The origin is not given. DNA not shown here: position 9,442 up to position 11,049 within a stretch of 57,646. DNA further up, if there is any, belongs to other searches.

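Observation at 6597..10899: Mycobacterial-type DPA (lipid-linked arabinofuranose donor) operon fused in operon with a VanZ-like membrane protein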

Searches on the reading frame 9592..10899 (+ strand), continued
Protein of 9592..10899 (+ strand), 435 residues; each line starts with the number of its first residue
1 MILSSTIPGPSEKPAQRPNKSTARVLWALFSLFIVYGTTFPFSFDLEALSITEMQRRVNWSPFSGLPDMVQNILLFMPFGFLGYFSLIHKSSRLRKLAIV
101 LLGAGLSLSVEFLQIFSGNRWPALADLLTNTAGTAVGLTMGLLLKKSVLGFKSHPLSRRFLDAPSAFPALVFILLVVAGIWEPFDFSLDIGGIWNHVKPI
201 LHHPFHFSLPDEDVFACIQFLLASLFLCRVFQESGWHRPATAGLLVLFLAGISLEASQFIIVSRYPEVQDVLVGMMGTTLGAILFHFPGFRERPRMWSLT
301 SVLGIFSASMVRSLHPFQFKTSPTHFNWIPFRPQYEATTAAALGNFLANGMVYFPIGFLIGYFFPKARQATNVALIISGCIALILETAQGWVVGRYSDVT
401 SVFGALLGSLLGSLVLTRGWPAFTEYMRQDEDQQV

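Call 40: search_protein_families(library=pfam, proteins=[L023:8297-9916:-, L023:7061-8293:-, L023:4514-7036:-, L029:8929-9936:+, L029:9968-12181:+, L029:12174-13355:+, L029:13357-13995:+, L029:7803-8840:-, L024:10013-12685:+, L032:10019-13084:+], max_evalue=0.001)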
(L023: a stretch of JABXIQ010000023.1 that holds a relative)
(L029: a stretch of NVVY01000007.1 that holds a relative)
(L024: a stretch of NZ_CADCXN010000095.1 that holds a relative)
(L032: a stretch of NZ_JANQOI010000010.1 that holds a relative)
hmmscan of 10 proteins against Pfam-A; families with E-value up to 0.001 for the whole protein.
L023:8297-9916:- (539 aa): 2 families
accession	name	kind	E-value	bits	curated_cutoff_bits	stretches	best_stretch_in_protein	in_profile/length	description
PF00501.34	AMP-binding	-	5.9e-82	275.9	29.9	1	27-385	4-384/384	AMP-binding enzyme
PF13193.12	AMP-binding_C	-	3.6e-15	57.1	24.5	1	445-522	1-76/76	AMP-binding enzyme C-terminal domain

L023:7061-8293:- (410 aa): 3 families
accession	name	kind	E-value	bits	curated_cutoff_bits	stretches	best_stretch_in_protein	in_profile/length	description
PF02784.22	Orn_Arg_deC_N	-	1.8e-47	162.2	23.4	1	48-293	4-247/247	Pyridoxal-dependent decarboxylase, pyridoxal binding domain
PF00278.28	Orn_DAP_Arg_deC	-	2.3e-16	60.3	23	1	40-388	1-95/95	Pyridoxal-dependent decarboxylase, C-terminal sheet domain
PF01168.26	Ala_racemase_N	-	4.1e-09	36.9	24.1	1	44-208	2-158/220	Alanine racemase, N-terminal domain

L023:4514-7036:- (840 aa): 2 families
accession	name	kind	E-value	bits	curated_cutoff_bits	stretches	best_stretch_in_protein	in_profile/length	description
PF19277.4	GPAT_C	-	1e-102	344.4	25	1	442-783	1-342/344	Glycerol-3-phosphate acyltransferase C-terminal region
PF01553.26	Acyltransferase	-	1.4e-23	83.6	23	1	291-431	3-131/132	Acyltransferase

L029:8929-9936:+ (335 aa): 0 families

L029:9968-12181:+ (737 aa): 1 family
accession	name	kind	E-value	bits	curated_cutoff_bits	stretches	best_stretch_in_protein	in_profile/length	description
PF04892.17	VanZ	-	1.9e-15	58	30.1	1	5-124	1-125/126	VanZ like family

L029:12174-13355:+ (393 aa): 3 families
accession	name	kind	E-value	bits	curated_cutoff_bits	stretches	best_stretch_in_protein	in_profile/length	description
PF00924.24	MS_channel_2nd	-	6.2e-23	81.1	20.2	1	189-257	1-68/68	Mechanosensitive ion channel, beta-domain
PF21082.3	MS_channel_3rd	-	3.9e-08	34.1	21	1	265-346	3-81/88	Mechanosensitive ion channel MscS, C-terminal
PF21088.3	MS_channel_1st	-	1e-05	25.9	23.1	1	147-188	1-42/42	Mechanosensitive ion channel, transmembrane helices 2/3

L029:13357-13995:+ (212 aa): 1 family
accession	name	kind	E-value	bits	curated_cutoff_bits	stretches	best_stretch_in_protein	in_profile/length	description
PF06080.18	DUF938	-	8.1e-73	244.9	27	1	7-207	1-202/202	Protein of unknown function (DUF938)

L029:7803-8840:- (345 aa): 9 families
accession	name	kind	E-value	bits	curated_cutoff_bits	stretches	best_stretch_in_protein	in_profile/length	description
PF07992.20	Pyr_redox_2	-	1.1e-24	87.8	26.1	1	9-301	2-284/291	Pyridine nucleotide-disulphide oxidoreductase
PF13738.12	Pyr_redox_3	-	1.8e-21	77.1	30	1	65-289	79-305/305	Pyridine nucleotide-disulphide oxidoreductase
PF00070.33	Pyr_redox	-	2.7e-10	41.1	22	1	157-196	1-41/82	Pyridine nucleotide-disulphide oxidoreductase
PF03486.20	HI0933_like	-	1.6e-06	28.2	50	0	9-43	2-36/244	HI0933-like protein Rossmann domain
PF01266.30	DAO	-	5.5e-05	23.3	27.9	0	84-124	166-206/353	FAD dependent oxidoreductase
PF00890.30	FAD_binding_2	-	6.1e-05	22.8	20.4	0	158-207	2-51/414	FAD binding domain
PF13434.12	Lys_Orn_oxgnase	-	8.5e-05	22.3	21.3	1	108-196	143-231/339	L-lysine 6-monooxygenase/L-ornithine 5-monooxygenase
PF13450.12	NAD_binding_8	-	0.00013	22.6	21.9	0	12-46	1-35/68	NAD(P)-binding Rossmann-like domain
PF00743.25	FMO-like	-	0.00046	19.2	22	1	98-187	121-215/532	Flavin-binding monooxygenase-like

L024:10013-12685:+ (890 aa): 1 family
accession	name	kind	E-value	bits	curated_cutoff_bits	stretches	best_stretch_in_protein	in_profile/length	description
PF04892.17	VanZ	-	1.5e-12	48.6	30.1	1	17-116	35-125/126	VanZ like family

L032:10019-13084:+ (1021 aa): 2 families
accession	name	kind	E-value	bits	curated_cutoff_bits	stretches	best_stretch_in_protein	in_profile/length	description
PF04892.17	VanZ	-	2.6e-13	51.1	30.1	1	30-120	40-121/126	VanZ like family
PF02811.25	PHP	-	4.7e-07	30.7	26.4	1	624-706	1-66/164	PHP domain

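Call 42: search_protein_families(library=ncbifam, proteins=[L001:6619-7932:+, L003:6911-7954:+, L023:8297-9916:-, L023:7061-8293:-], max_evalue=0.00001)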
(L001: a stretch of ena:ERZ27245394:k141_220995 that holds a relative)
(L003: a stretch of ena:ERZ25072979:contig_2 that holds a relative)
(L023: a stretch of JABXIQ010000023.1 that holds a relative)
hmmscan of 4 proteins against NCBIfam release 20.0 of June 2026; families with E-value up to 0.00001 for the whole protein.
L001:6619-7932:+ (437 aa): 2 families
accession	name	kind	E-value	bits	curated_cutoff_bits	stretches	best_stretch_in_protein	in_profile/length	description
TIGR03019.1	pepcterm_femAB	equivalog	6e-63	212.9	260.35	2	235-431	130-325/330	FemAB family XrtA/PEP-CTERM system-associated protein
NF047883.1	UAcmpLyAlTFemX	equivalog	9.8e-08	31.7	500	1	242-387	168-319/337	UDP-N-acetylmuramoylpentapeptide-lysine N(6)-alanyltransferase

L003:6911-7954:+ (347 aa): 1 family
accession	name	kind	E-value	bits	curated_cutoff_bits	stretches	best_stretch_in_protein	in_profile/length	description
TIGR03019.1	pepcterm_femAB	equivalog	4.8e-111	371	260.35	1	17-347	2-330/330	FemAB family XrtA/PEP-CTERM system-associated protein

L023:8297-9916:- (539 aa): 105 families (the best 25 are shown)
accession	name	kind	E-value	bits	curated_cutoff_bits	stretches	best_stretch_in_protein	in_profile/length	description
TIGR03098.1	ligase_PEP_1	hypoth_equivalog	8.6e-224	743.8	592.35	1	21-529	3-515/517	acyl-CoA ligase (AMP-forming), exosortase A system-associated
NF004837.0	PRK06187.1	subfamily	4.7e-101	338.6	476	1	16-535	6-525/531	long-chain-fatty-acid--CoA ligase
NF006182.0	PRK08316.1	subfamily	1.4e-96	324.1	663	1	20-534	13-519/523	fatty acyl-CoA synthetase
TIGR01733.1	AA-adenyl-dom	subfamily_domain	3.8e-79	266.4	317.4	1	45-460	1-408/409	amino acid adenylation domain-containing protein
NF005702.0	PRK07514.1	subfamily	5.1e-76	256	558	1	26-532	11-500/506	malonyl-CoA synthase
NF005801.1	PRK07656.1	equivalog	1.2e-74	251.8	657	1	22-528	5-499/500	FadD3 family acyl-CoA ligase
NF006181.0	PRK08314.1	subfamily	1.1e-73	248.4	705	2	154-530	181-552/563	long-chain-fatty-acid--CoA ligase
NF009233.0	PRK12583.1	subfamily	3.9e-72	243.4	832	1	21-529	21-547/558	fatty acid CoA ligase family protein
NF052269.1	Staph_lig_FadD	equivalog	3.7e-70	236.7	650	1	33-534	15-495/499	long-chain-fatty-acid--CoA ligase FadD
TIGR02262.1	benz_CoA_lig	subfamily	1.8e-65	221.6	375.25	1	25-528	12-505/508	benzoate-CoA ligase family protein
NF004229.0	PRK05677.1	subfamily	3e-65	220.8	879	2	167-531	197-554/563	long-chain-fatty-acid--CoA ligase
NF004758.0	PRK06087.1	equivalog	8.8e-65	219.1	736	1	23-531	29-534/548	medium-chain fatty-acid--CoA ligase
NF004114.0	PRK05605.1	equivalog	1.9e-64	218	766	2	160-532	199-569/575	long-chain-fatty-acid--CoA ligase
NF004808.0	PRK06155.1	equivalog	1.2e-63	215.3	722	1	20-530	23-520/542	ATP-dependent acyl-CoA ligase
NF002966.0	PRK03640.1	equivalog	1.5e-63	215.1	556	1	30-532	14-480/483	o-succinylbenzoate--CoA ligase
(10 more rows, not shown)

L023:7061-8293:- (410 aa): 8 families
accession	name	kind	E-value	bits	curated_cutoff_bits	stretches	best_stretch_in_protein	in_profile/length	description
TIGR03099.1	dCO2ase_PEP1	hypoth_equivalog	1.9e-168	560.7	478.45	1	14-409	1-397/398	pyridoxal-dependent decarboxylase, exosortase A system-associated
TIGR01048.1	lysA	equivalog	9.9e-77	258.2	297.9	1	16-396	4-382/417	diaminopimelate decarboxylase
NF006515.0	PRK08961.1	equivalog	8.4e-42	143.1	802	1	32-395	496-845/861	bifunctional aspartate kinase/diaminopimelate decarboxylase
NF052544.1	OrLyDeCDokD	equivalog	3.3e-30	105.1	700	1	13-391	18-419/461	ornithine/lysine decarboxylase DokD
NF041039.1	FslC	exception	3.1e-20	72.4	500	1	23-393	14-388/418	rhizoferrin biosystnesis N-citrylornithine decarboxylase FslC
NF003763.0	PRK05354.1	equivalog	1.2e-12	47.2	369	1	26-309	52-363/636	biosynthetic arginine decarboxylase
TIGR01273.1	speA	equivalog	4.1e-12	45.4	624.1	1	66-308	95-354/624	arginine decarboxylase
TIGR01047.1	nspC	equivalog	3.7e-06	25.6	409.05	1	37-317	2-262/380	carboxynorspermidine decarboxylase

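Call 48: predict_structure(alignment_id=A2)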
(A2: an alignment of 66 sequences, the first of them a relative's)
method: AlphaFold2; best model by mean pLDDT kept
length: 435 residues; sequences in the alignment: 66
mean_pLDDT: 87.9   pTM: 0.84
mean pLDDT of the five models: 87.9, 87.6, 86.9, 85.2, 84.2
residues with pLDDT >= 90: 275; 70-90: 115; 50-70: 34; < 50: 11
segments of 3 or more residues with pLDDT < 50: 1-11
pLDDT, mean of each block of 10 residues (from residue 1): 40 60 88 82 73 88 90 93 91 95 95 85 94 97 92 91 95 94 69 77 76 88 98 97 97 89 78 96 90 93 96 93 93 74 88 97 94 98 97 93 97 95 87 64
secondary structure, 60 per line:
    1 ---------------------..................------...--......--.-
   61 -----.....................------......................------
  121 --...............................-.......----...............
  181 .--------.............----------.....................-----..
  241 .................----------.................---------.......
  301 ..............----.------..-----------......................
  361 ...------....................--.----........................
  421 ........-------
elements in order: H22-39 H51-56 H66-86 H93-114 H124-153 H155-161 H166-181 H190-202 H213-233 H239-257 H268-284 H294-314 H339-363 H370-389 H399-428

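Call 51: fold_search(model_id=the predicted structure, library=pdb)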
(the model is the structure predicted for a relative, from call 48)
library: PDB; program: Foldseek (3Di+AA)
matches with E <= 10: 137; with E <= 0.001: 0
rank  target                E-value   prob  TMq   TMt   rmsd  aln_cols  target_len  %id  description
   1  8xqw_O                6.5e-01  0.21  0.17  0.20  16.6       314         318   15  Cryo-EM structure of the Ycf2-FtsHi motor complex from Chlamydomonas reinhardtii in AMPPNP bound state (released 2024-09-11)
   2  6lgz                  6.8e-01  0.13  0.14  0.18  19.9       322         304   16  Crystal structure of a cysteine-pair mutant (P10C-S291C) of a bacterial bile acid transporter in an inward-facing state  (released 2020-12-09)
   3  8oyg                  8.3e-01  0.09  0.13  0.16  21.6       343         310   14  Crystal structure of ASBTNM in complex with pantoate (released 2023-07-12)
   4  8oyf                  1.1e+00  0.14  0.17  0.22  18.6       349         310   13  Crystal structure of ASBTNM in lipidic cubic phase without substrate bound (released 2023-07-12)
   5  4mlb_C                1.1e+00  0.12  0.16  0.16  15.9       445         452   10  Reverse polarity of binding pocket suggests different function of a MOP superfamily transporter from Pyrococcus furios (released 2013-09-25)
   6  7kal_A                1.1e+00  0.05  0.11  0.11  24.4       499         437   12  Cryo-EM structure of the Sec complex from T. lanuginosus, wild-type, class with Sec62, plug-open conformation (released 2021-01-06)
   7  3vvr_A                1.3e+00  0.10  0.14  0.14  15.9       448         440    9  Crystal structure of MATE in complex with MaD5 (released 2013-04-03)
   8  6lw5_A                1.5e+00  0.06  0.12  0.12  27.7       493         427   10  Crystal structure of the human formyl peptide receptor 2 in complex with WKYMVm (released 2020-03-25)
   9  9r1g_A                1.6e+00  0.10  0.18  0.16  17.5       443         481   14  Cryo-EM structure of human MATE1 (released 2025-11-05)
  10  6z70_A                1.7e+00  0.08  0.15  0.15  15.2       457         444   10  Structure of the MATE family multidrug resistance transporter Aq_128 from Aquifex aeolicus in the outward-facing state (released 2021-12-01)
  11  6z71_B                1.8e+00  0.10  0.16  0.16  15.8       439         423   11  Structure of the MATE family multidrug resistance transporter Aq_128 from Aquifex aeolicus in the outward-facing state (released 2021-12-01)
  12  6tqv_B                1.9e+00  0.08  0.13  0.18  24.0       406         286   12  Crystal structure of ribonucleotide reductase NrdF from Bacillus anthracis aerobically soaked with Fe(II) and Mn(II) i (released 2020-04-15)
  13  9lm8                  2.0e+00  0.07  0.14  0.16  21.5       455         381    9  Crystal structure of bvFP-Pfr21 (released 2026-01-28)
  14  6pan_B                2.0e+00  0.06  0.12  0.10  26.8       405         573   12  Structure of a bacterial Atm1-family ABC exporter with ATP bound (released 2020-06-24)
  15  6bol_A                2.2e+00  0.06  0.12  0.12  18.1       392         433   10  Crystal structure of mutant 2-methylcitrate synthase mcsAG419A from Aspergillus fumigatus. (released 2018-11-28)
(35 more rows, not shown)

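Call 58: find_encoding_contigs(protein=P0049, flank=10000, max_places=1)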
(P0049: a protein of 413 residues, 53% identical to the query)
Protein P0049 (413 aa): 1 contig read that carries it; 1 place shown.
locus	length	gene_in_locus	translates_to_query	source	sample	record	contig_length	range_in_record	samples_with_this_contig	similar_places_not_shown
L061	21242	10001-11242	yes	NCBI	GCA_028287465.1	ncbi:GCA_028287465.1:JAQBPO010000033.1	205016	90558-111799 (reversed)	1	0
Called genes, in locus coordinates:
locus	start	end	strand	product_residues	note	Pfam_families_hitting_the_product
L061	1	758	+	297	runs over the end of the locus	PF00106:adh_short, PF01370:Epimerase (weak), PF08659:KR (weak), PF13561:adh_short_C2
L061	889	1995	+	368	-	PF11008:DUF2846 (weak)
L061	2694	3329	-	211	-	PF00081:Sod_Fe_N, PF02777:Sod_Fe_C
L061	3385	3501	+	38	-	-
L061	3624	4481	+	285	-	-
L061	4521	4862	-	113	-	-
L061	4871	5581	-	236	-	PF06181:Urate_ox_N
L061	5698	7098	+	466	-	PF01565:FAD_binding_4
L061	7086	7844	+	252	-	PF00106:adh_short, PF08659:KR, PF13561:adh_short_C2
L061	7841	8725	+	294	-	PF01040:UbiA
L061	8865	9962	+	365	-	PF02388:FemAB (faint), PF13480:Acetyltransf_6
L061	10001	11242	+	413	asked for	PF04892:VanZ-LLP1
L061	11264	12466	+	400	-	PF01266:DAO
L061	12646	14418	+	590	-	PF07995:GSDH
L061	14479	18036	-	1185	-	-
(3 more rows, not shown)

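Call 59: find_encoding_contigs(protein=P0024, flank=10000, max_places=1)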
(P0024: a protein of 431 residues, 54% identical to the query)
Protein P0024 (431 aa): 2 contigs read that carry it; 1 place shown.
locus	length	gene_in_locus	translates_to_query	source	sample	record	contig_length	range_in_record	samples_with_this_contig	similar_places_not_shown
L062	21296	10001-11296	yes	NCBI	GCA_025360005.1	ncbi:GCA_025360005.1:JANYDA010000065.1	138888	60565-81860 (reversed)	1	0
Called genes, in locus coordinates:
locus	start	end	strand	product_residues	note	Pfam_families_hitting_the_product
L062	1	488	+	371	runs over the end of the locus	PF01883:FeS_assembly_P, PF00142:Fer4_NifH, PF01656:CbiA, PF02374:ArsA_ATPase (weak), PF09140:MipZ, PF10609:ParA, PF13614:AAA_31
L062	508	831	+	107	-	PF06155:GBBH-like_N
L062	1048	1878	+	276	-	PF04542:Sigma70_r2, PF04545:Sigma70_r4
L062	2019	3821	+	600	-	PF07719:TPR_2 (faint), PF13424:TPR_12 (faint), PF13181:TPR_8 (faint), PF00515:TPR_1 (faint), PF13414:TPR_11 (faint)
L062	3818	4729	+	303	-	PF00106:adh_short, PF08659:KR (weak), PF13561:adh_short_C2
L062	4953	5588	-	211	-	PF00081:Sod_Fe_N, PF02777:Sod_Fe_C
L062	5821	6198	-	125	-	-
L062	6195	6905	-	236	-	PF06181:Urate_ox_N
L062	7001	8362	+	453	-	PF01565:FAD_binding_4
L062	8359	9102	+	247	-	PF00106:adh_short, PF08659:KR, PF13561:adh_short_C2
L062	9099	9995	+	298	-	PF01040:UbiA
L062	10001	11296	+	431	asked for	PF04892:VanZ-LLP1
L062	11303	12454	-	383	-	PF13641:Glyco_tranf_2_3, PF00535:Glycos_transf_2, PF04138:GtrA_DPMS_TM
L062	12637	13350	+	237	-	PF13489:Methyltransf_23, PF08241:Methyltransf_11 (faint), PF08242:Methyltransf_12, PF13649:Methyltransf_25 (weak)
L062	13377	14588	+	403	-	PF01266:DAO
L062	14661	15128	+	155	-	PF04892:VanZ-LLP1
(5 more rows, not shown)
